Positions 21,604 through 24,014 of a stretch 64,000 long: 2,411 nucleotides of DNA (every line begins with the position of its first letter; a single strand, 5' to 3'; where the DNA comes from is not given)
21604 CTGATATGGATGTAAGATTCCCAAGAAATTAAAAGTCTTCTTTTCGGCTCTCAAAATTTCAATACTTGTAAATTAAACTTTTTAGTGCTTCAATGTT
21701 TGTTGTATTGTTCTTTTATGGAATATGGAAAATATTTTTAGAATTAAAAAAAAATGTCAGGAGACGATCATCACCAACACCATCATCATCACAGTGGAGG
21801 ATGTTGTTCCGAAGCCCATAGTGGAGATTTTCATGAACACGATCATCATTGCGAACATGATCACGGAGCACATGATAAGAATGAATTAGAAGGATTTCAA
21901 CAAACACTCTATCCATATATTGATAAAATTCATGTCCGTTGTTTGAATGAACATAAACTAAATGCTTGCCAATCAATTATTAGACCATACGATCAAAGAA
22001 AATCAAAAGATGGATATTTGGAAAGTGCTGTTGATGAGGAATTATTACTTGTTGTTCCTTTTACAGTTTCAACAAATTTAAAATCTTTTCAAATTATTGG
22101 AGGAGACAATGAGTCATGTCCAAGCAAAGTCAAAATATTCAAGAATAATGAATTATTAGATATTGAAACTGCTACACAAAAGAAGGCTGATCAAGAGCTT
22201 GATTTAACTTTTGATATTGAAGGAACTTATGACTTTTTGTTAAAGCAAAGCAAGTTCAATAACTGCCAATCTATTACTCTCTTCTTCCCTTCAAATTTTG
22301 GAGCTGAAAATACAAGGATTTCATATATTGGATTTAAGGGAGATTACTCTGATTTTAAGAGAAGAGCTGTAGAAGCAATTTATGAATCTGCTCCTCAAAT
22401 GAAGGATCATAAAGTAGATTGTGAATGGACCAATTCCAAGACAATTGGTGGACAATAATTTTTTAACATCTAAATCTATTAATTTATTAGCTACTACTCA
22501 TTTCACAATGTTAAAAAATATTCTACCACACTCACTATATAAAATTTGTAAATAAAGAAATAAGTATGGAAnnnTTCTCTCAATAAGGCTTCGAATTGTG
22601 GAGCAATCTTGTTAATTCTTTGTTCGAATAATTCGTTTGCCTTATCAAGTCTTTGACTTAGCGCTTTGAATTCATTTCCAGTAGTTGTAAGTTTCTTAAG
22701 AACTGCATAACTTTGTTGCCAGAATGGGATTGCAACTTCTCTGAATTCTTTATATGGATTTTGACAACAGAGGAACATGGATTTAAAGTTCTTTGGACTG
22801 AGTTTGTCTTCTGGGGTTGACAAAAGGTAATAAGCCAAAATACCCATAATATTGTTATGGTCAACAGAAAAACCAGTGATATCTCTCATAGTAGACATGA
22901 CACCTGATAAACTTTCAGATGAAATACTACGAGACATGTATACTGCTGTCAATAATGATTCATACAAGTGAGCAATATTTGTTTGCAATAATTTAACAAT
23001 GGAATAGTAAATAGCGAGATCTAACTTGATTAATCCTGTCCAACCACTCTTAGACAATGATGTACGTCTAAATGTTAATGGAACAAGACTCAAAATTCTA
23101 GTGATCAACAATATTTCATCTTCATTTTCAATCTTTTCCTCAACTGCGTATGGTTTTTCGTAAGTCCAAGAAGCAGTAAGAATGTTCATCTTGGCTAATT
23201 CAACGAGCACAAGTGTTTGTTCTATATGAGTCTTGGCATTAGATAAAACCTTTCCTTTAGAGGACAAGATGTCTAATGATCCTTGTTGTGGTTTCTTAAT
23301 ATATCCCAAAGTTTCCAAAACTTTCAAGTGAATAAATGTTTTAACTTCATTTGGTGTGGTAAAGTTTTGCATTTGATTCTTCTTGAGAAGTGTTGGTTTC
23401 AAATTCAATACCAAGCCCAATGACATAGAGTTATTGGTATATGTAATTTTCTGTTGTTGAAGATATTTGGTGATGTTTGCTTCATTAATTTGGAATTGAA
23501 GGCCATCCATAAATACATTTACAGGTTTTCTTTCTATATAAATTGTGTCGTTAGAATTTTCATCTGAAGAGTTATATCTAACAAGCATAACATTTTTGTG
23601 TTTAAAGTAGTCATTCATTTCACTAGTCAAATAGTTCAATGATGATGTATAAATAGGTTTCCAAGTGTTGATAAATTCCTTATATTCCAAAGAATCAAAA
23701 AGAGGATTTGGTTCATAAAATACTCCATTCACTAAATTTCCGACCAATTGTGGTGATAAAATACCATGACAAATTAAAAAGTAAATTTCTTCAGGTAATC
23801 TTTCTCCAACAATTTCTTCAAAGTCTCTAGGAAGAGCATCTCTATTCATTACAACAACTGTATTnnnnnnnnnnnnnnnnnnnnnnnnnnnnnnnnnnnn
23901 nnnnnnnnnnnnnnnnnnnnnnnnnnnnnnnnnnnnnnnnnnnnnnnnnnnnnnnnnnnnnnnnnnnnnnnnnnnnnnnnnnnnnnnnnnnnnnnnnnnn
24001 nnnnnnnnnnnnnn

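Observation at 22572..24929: MKT1-like protein with a conserved XPG-N fold whose second acidic nuclease motif is neutralised (VFDG becomes VFNG)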

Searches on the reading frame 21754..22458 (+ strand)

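Call 21: search_protein_families(library=pfam, proteins=[window:21754-22458:+], max_evalue=0.001)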
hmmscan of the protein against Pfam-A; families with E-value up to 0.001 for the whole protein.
window:21754-22458:+ (234 aa): 1 family
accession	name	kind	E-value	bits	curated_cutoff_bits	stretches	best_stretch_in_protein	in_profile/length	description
PF06201.19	PITH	-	1.6e-49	168.3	23.7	1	46-214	5-176/176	PITH domain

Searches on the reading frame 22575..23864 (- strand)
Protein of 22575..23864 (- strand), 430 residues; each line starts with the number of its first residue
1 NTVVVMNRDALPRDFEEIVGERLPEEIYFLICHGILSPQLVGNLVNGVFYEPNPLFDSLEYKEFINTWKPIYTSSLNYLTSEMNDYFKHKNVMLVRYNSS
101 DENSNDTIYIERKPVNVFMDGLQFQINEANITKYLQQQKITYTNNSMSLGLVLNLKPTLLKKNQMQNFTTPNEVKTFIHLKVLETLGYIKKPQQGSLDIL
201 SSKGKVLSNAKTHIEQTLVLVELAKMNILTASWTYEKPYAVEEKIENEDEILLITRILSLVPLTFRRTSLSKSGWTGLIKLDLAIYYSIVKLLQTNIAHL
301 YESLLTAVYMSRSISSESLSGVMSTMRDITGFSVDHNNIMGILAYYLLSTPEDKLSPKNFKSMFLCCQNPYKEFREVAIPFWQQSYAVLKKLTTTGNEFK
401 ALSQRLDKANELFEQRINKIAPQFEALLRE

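Call 85: predict_structure(alignment_id=A3)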
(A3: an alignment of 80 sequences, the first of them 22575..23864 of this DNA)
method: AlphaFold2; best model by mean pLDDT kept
length: 430 residues; sequences in the alignment: 80
mean_pLDDT: 90.7   pTM: 0.90
mean pLDDT of the five models: 90.7, 89.8, 89.6, 89.2, 88.8
residues with pLDDT >= 90: 326; 70-90: 76; 50-70: 26; < 50: 2
segments of 3 or more residues with pLDDT < 50: none
pLDDT, mean of each block of 10 residues (from residue 1): 62 69 93 93 95 89 92 97 95 89 81 92 93 96 94 92 90 97 97 92 96 96 94 70 89 97 84 76 93 95 96 95 86 82 96 94 92 97 98 92 96 97 91
secondary structure, 60 per line:
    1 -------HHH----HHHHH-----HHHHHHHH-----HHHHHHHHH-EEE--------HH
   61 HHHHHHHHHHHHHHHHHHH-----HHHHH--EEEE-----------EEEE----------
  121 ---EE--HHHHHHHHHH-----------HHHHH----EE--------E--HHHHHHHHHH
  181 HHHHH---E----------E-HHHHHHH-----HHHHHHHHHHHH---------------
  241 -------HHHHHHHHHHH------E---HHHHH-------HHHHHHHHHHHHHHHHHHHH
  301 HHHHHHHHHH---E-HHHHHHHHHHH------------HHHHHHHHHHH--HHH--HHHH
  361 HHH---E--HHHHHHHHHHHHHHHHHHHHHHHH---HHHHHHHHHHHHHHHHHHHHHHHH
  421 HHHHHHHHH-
elements in order: H15-19 H25-32 H38-46 E48-50 H59-79 H85-89 E92-95 E107-110 H128-137 H149-153 H171-185 H202-208 H214-225 H248-258 H269-273 H281-310 H316-326 H339-349 H357-363 H370-393 H397-429

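Call 90: search_protein_families(library=pfam, proteins=[window:22575-23864:-], max_evalue=10)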
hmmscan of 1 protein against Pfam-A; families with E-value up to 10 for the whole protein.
window:22575-23864:- (430 aa): 3 families
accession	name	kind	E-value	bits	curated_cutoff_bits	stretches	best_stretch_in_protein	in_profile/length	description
PF12246.13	MKT1_C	-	3.5e-36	125.2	27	1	182-414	2-239/240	Temperature dependent protein affecting M2 dsRNA replication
PF12247.13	MKT1_N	-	3.7e-23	82.1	27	1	12-97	1-89/90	Temperature dependent protein affecting M2 dsRNA replication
PF25597.1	SH3_retrovirus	-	0.041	14.2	27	1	333-375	6-49/73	Retroviral polymerase SH3-like domain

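Call 96: search_solved_structures(query=A4, max_evalue=10, show_alignments=2)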
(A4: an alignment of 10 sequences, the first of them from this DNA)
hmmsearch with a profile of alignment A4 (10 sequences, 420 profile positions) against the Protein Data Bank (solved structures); distinct sequences matched with E-value up to 10: 4.
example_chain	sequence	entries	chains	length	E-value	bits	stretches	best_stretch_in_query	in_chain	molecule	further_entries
5zs7_B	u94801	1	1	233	0.76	11.7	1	360-387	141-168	Phosphoglycerate mutase 1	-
5zrm_B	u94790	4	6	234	0.77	11.7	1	360-387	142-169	Phosphoglycerate mutase 1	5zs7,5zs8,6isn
5zs8_C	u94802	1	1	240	0.8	11.6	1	360-387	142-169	Phosphoglycerate mutase 1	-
1yfk_A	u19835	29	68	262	0.83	11.6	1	360-387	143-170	Phosphoglycerate mutase 1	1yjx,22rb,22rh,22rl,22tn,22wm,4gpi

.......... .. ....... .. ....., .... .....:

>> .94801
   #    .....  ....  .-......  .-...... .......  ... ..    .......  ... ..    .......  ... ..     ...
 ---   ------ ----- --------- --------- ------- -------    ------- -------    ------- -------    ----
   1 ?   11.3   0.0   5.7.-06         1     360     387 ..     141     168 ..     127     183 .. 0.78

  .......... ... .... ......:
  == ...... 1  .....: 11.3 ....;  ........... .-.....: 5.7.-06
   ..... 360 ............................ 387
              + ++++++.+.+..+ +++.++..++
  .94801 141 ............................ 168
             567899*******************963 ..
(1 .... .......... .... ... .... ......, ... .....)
